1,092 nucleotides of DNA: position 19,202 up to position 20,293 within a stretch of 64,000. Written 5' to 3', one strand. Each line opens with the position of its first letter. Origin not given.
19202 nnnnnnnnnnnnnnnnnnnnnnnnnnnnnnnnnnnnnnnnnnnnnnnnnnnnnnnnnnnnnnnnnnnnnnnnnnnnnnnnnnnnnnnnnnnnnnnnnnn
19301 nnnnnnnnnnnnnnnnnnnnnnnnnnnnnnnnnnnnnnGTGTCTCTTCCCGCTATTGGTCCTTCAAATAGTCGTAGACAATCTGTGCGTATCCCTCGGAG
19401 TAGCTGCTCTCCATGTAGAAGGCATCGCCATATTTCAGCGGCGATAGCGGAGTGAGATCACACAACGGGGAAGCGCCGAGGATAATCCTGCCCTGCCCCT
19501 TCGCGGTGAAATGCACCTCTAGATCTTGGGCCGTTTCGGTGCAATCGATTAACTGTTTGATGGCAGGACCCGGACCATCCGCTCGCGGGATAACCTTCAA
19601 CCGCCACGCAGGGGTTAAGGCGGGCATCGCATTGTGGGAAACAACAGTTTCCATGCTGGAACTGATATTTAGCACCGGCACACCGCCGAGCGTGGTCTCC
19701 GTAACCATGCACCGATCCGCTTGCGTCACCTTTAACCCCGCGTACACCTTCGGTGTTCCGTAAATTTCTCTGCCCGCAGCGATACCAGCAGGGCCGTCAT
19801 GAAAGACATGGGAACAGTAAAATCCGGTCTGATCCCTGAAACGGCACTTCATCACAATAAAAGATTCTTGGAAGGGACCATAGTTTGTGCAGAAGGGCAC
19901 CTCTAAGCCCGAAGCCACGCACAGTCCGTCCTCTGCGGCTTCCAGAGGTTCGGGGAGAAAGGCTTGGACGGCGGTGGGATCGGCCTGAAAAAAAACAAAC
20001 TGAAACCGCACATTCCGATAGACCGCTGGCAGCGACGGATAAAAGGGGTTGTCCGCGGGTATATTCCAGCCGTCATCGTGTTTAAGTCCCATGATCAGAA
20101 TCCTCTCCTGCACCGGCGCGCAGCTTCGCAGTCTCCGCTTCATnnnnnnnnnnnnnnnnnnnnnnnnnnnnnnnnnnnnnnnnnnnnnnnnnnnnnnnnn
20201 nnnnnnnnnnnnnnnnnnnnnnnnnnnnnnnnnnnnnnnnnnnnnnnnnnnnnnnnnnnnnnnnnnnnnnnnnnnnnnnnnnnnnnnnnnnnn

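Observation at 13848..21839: Hydantoinase-B-only cluster with an acetoacetate-decarboxylase-family gene, a hydantoin/Asp-Glu racemase-family gene and a methyltransferase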

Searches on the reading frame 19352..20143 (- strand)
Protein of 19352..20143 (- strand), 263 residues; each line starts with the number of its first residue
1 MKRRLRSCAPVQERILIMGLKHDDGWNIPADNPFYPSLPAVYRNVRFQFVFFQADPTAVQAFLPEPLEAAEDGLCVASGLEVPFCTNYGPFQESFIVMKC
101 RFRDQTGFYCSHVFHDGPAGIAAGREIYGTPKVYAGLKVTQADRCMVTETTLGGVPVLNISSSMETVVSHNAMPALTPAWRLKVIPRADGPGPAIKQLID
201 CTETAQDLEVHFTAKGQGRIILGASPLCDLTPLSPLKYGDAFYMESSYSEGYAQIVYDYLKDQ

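Call 3: search_protein_families(library=pfam, proteins=[window:19352-20143:-], max_evalue=0.01)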
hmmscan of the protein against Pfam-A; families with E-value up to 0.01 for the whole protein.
window:19352-20143:- (263 aa): 1 family
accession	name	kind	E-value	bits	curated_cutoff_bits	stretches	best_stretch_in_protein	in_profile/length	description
PF06314.16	ADC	-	4.3e-34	118.5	29.8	1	38-260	14-238/238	Acetoacetate decarboxylase (ADC)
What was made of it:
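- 19352..20092 (-): ADC-superfamily (beta-cone) Schiff-base enzyme (246 aa); its start overlaps the HyuB2 stop by 11 nt. Pfam ADC (call 3).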

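Call 8: search_protein_families(library=ncbifam, proteins=[window:19352-20143:-], max_evalue=0.001)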
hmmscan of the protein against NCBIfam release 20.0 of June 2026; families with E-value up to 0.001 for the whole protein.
window:19352-20143:- (263 aa): 1 family
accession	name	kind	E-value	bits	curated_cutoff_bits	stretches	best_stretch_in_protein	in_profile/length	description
NF002614.0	PRK02265.1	subfamily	1.6e-26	93.3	150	1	26-261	11-245/246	acetoacetate decarboxylase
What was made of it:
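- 19352..20092 (-): It scores below the NCBIfam ADC cut-off (call 8).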

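Call 15: find_related_loci(query=window:19352-20092:-, collection=genome_contigs, flank=10000)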
Query window:19352-20092:- (246 aa) in genome_contigs; peptide patterns used: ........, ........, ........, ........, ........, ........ (x = any residue, [..] = any of these).
89 stretches matched a pattern; 57 encode a relative of the query (tblastn E <= 1e-3); 54 distinct loci.
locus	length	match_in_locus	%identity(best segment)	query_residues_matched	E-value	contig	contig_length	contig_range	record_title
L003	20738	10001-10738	93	1-246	2e-161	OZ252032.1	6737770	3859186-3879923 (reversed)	MAG: Candidatus Poribacteria bacterium isolate aa3f26ad-70d9-470a-add4-ad97223fdacd genome assembly, chromosome: 1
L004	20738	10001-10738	94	1-246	3e-160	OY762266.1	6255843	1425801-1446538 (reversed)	MAG: Candidatus Poribacteria bacterium isolate f15cbddf-0c87-47e8-aab1-4ca568006f86 genome assembly, chromosome: 1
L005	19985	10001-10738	93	1-246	1e-159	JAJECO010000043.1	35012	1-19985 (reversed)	MAG: Candidatus Poribacteria bacterium isolate jk18xAbins.25 k141_682468, whole genome shotgun sequence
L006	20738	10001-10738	91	1-246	1e-158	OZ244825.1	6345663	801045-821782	MAG: Candidatus Poribacteria bacterium isolate 9ee73198-b11f-455e-92bc-43fc746e3fb5 genome assembly, chromosome: 1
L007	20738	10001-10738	92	1-246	2e-158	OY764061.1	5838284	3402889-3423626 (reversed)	MAG: Candidatus Poribacteria bacterium isolate 89293177-375a-4259-af6b-6508537173d0 genome assembly, chromosome: 1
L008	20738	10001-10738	92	1-246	3e-158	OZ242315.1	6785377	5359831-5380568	MAG: Candidatus Poribacteria bacterium isolate 55818b94-eea9-47de-9476-a843df335cd7 genome assembly, chromosome: 1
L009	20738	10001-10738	92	1-246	2e-158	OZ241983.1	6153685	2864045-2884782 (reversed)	MAG: Candidatus Poribacteria bacterium isolate 364a25e6-8d4f-453a-8db8-f2b726c437a0 genome assembly, chromosome: 1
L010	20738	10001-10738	92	1-246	7e-158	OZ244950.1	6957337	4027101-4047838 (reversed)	MAG: Candidatus Poribacteria bacterium isolate 1741874c-865a-47cd-958f-7fa2b3d0eca7 genome assembly, chromosome: 1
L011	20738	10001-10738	92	1-246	2e-157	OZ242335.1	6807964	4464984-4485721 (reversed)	MAG: Candidatus Poribacteria bacterium isolate 0e18bbbf-3c5b-4f4e-9be4-718f64127597 genome assembly, chromosome: 1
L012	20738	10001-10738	91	1-246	2e-157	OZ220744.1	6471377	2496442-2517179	MAG: Candidatus Poribacteria bacterium isolate 67f587a8-c379-43ee-8694-439c00dbce40 genome assembly, chromosome: 1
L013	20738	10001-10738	90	1-246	3e-156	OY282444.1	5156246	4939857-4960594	MAG: uncultured Poribacteria bacterium genome assembly, chromosome: 1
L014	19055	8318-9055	91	1-246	2e-155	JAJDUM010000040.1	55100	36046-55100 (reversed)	MAG: Candidatus Poribacteria bacterium isolate jk18x1bzbins.78 k141_771257, whole genome shotgun sequence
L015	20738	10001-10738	89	1-246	1e-154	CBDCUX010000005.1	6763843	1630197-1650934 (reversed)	MAG: Candidatus Poribacteria bacterium isolate e6ba5316-27cc-4a72-bad8-a94c688688a0 genome assembly, contig: contig_5, w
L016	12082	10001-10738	88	1-246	1e-151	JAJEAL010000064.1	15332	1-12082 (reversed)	MAG: Candidatus Poribacteria bacterium isolate jk18x7bins.5 k141_1068418, whole genome shotgun sequence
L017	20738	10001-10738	87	1-246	6e-151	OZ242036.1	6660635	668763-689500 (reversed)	MAG: Candidatus Poribacteria bacterium isolate 54b3e0b4-8990-4cd1-959a-c9693763f33b genome assembly, chromosome: 1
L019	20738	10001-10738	81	1-246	5e-141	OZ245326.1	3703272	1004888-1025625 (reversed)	MAG: bacterium isolate 5c86cc85-80a8-49d9-b8ce-0f4659ada66a genome assembly, chromosome: 1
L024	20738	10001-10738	79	1-246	9e-138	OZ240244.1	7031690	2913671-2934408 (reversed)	MAG: Candidatus Poribacteria bacterium isolate 530b1872-db39-4376-9dde-5bfc35f27194 genome assembly, chromosome: 1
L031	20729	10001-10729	76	1-243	2e-131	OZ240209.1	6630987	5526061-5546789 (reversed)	MAG: Candidatus Poribacteria bacterium isolate 386b7814-a0df-4328-ba8d-cea90b69f229 genome assembly, chromosome: 1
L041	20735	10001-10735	70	1-245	2e-123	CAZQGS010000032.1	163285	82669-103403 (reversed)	MAG TPA_asm: uncultured Gemmatimonadota bacterium isolate SRP092796_co1_140 genome assembly, contig: k141_8490490, whole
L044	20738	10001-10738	63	1-244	5e-110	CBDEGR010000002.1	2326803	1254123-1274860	MAG: Terriglobia bacterium isolate 8a11511d-baa6-4992-a721-72c46eb31aa6 genome assembly, contig: contig_2, whole genome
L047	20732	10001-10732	61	1-244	6e-103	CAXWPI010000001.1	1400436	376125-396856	MAG: Bryobacterales bacterium isolate da016bd0-139c-4015-aa9f-1ed2263db0ea genome assembly, contig: contig_1, whole geno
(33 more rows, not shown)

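Call 24: search_solved_structures(query=window:19352-20092:-, max_evalue=0.01, show_alignments=2)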
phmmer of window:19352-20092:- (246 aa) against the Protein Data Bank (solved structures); distinct sequences matched with E-value up to 0.01: 3.
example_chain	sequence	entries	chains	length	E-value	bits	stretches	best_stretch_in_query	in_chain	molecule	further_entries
3bgt_A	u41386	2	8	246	1.1e-18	70.9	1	10-244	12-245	Probable acetoacetate decarboxylase | Acetoacetate decarboxylase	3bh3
3c8w_A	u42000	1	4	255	2.8e-15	59.7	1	16-243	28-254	Acetoacetate decarboxylase ADC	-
3bh2_A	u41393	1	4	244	2.1e-11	47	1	11-244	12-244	Acetoacetate decarboxylase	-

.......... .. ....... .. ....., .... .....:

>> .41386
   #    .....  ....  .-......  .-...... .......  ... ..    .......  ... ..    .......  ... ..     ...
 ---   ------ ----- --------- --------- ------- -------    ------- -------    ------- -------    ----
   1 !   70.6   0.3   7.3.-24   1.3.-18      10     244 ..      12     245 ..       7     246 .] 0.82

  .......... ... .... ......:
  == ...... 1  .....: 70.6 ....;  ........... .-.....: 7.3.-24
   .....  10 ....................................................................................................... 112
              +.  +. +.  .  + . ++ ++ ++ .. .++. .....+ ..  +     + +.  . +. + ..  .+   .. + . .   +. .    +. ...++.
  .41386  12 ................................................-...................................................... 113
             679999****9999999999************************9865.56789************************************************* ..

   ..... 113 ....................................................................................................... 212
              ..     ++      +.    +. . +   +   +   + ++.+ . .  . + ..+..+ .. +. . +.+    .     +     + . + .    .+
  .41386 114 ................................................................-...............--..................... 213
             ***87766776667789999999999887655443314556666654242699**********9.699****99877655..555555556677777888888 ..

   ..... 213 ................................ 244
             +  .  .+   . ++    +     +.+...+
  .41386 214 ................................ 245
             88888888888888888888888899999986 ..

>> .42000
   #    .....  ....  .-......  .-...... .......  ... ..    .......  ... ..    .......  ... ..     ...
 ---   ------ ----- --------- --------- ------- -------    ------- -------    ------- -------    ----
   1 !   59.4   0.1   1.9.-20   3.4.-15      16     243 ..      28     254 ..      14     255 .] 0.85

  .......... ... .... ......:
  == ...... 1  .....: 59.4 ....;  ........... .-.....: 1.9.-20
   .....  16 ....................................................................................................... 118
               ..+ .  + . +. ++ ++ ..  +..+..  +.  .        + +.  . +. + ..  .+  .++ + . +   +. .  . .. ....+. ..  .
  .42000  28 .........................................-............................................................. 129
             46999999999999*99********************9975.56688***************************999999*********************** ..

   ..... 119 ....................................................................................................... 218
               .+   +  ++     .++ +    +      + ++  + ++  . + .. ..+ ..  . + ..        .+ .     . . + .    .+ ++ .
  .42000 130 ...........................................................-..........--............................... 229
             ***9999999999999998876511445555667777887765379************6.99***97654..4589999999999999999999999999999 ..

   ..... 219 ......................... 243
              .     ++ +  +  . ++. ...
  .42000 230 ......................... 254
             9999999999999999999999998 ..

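Call 44: search_dna_similar(query=window:19352-20092:-, collection=plasmids, mode=protein, max_rows=30)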
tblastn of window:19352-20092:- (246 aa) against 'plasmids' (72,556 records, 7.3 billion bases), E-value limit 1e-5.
Records with a match: 227; places in all: 232; records where one place covers at least 80% of the query: 224.
Best place of each record, by identity: <60% 227.
By first word of the organism name: Ralstonia 136; Rhizobium 31; Burkholderia 10; Clostridium 10; Microvirga 5; Shinella 3; Caballeronia 3; Bradyrhizobium 3; Cupriavidus 2; Streptantibioticus 2; and 20 more.
By predicted mobility (MOB-suite, as given by PLSDB): mobilizable 112; non-mobilizable 102; conjugative 13.
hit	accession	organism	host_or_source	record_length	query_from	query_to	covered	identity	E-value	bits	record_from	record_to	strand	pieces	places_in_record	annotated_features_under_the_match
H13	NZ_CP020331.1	Martelella mediterranea DSM 17316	-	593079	3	245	99%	33.6%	1e-39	152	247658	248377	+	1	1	acetoacetate decarboxylase family protein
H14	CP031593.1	Paracoccaceae bacterium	Isolate culture,marine surface water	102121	7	243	96%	29.2%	2e-20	97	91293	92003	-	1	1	adc: putative acetoacetate decarboxylase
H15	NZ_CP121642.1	Rhizobium sp. CC1099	Onobrychis viciifolia,cell culture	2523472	6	245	98%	28.8%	2e-20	97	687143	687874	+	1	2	none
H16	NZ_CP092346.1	Rhizobium gallicum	Phaseolus vulgaris,Cell culture,nodule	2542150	5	245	98%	27.9%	8e-19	92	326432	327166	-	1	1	none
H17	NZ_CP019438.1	Thioclava nitratireducens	pure culture,Surface seawater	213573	7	245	97%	28.1%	3e-20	96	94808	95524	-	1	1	acetoacetate decarboxylase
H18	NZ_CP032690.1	Rhizobium sp. CCGE532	Phaseolus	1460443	3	246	99%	27.3%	1e-15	83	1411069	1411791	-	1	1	record has no annotation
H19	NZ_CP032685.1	Rhizobium sp. CCGE531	Phaseolus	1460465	3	246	99%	27.3%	1e-15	83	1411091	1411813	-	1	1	record has no annotation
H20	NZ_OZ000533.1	Shinella sp. WSC3-e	-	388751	7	245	97%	27.9%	6e-17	87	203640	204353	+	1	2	acetoacetate decarboxylase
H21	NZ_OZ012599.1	Shinella sp. WSD5-1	-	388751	7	245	97%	27.9%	6e-17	87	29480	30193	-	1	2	acetoacetate decarboxylase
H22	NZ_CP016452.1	Sinorhizobium sp. RAC02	Microbial isolate,Algal phycosphere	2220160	7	245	97%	27.9%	7e-17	87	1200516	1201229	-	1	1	none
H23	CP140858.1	Rhizobium ruizarguesonis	Trifolium pratense,whole organism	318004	7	243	96%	27.9%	4e-16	84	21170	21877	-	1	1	acetoacetate decarboxylase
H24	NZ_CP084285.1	Caballeronia zhejiangensis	Anasa tristis,Cell culture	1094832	3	243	98%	27.1%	4e-11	69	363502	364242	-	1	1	none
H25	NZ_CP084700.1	Rhizobium ruizarguesonis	Pisum sativum L.,Cell culture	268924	7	243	96%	27.5%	1e-15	83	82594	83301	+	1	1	acetoacetate decarboxylase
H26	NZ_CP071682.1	Rhizobium ruizarguesonis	lentil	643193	7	243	96%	27.5%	1e-15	83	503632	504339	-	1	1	acetoacetate decarboxylase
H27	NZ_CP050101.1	Rhizobium leguminosarum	Trifolium pratense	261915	7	243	96%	27.5%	1e-15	83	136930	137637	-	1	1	acetoacetate decarboxylase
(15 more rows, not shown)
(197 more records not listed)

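Call 45: get_annotated_region(hit=H13, flank=9000)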
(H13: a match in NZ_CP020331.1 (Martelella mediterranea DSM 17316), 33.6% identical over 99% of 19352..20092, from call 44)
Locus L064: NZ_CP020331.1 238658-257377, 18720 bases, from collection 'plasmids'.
description: Martelella mediterranea DSM 17316 strain MACL11 plasmid pMM593, complete sequence
organism: Martelella mediterranea DSM 17316 (NCBI taxid 1122214)
taxonomy: Bacteria; Pseudomonadota; Alphaproteobacteria; Hyphomicrobiales; Aurantimonadaceae; Martelella; Martelella mediterranea; Martelella mediterranea DSM 17316
host: -; source: -; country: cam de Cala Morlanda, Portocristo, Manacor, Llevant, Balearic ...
typing (MOB-suite, as given by PLSDB): non-mobilizable; replicon rep_cluster_354
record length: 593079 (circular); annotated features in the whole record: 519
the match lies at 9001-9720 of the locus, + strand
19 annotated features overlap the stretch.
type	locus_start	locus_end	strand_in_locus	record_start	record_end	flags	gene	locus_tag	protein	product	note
CDS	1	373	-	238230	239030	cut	-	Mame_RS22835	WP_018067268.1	SDR family oxidoreductase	-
CDS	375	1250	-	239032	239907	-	-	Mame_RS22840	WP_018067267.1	amidohydrolase family protein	-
CDS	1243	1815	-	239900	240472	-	-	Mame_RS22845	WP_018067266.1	carboxymuconolactone decarboxylase family protein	-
CDS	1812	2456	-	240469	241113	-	-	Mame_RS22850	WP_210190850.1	glutathione S-transferase N-terminal domain-containing protein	GO:0006749 - glutathione metabolic process [Evidence IEA]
CDS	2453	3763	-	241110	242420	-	-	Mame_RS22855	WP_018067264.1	TRAP transporter large permease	GO:0008643 - carbohydrate transport [Evidence IEA]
CDS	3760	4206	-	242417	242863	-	-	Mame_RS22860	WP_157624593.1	TRAP transporter small permease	GO:0015740 - C4-dicarboxylate transport [Evidence IEA]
CDS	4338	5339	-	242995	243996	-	-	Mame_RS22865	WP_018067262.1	C4-dicarboxylate TRAP transporter substrate-binding protein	-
CDS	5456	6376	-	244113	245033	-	-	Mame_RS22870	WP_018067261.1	LysR substrate-binding domain-containing protein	-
CDS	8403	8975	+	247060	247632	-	-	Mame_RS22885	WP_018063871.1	TetR/AcrR family transcriptional regulator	-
CDS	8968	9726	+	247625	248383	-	-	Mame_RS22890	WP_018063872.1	acetoacetate decarboxylase family protein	-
CDS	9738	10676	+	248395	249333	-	-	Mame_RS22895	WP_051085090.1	glycine betaine ABC transporter substrate-binding protein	GO:0055085 - transmembrane transport [Evidence IEA]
CDS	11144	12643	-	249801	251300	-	-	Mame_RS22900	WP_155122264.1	tripartite tricarboxylate transporter permease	-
CDS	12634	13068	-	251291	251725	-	-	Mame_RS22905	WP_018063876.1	tripartite tricarboxylate transporter TctB family protein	-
CDS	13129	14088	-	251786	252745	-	-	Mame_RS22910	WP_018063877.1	tripartite tricarboxylate transporter substrate binding protein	-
CDS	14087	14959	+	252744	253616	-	hutC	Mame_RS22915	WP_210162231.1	histidine utilization repressor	GO:0006355 - regulation of DNA-templated transcription [Evidence IEA]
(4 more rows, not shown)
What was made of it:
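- Tried and rejected: ADC reaches at most 34%, in Martelella, next to a TetR regulator and a betaine-binding protein (calls 44, 45).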
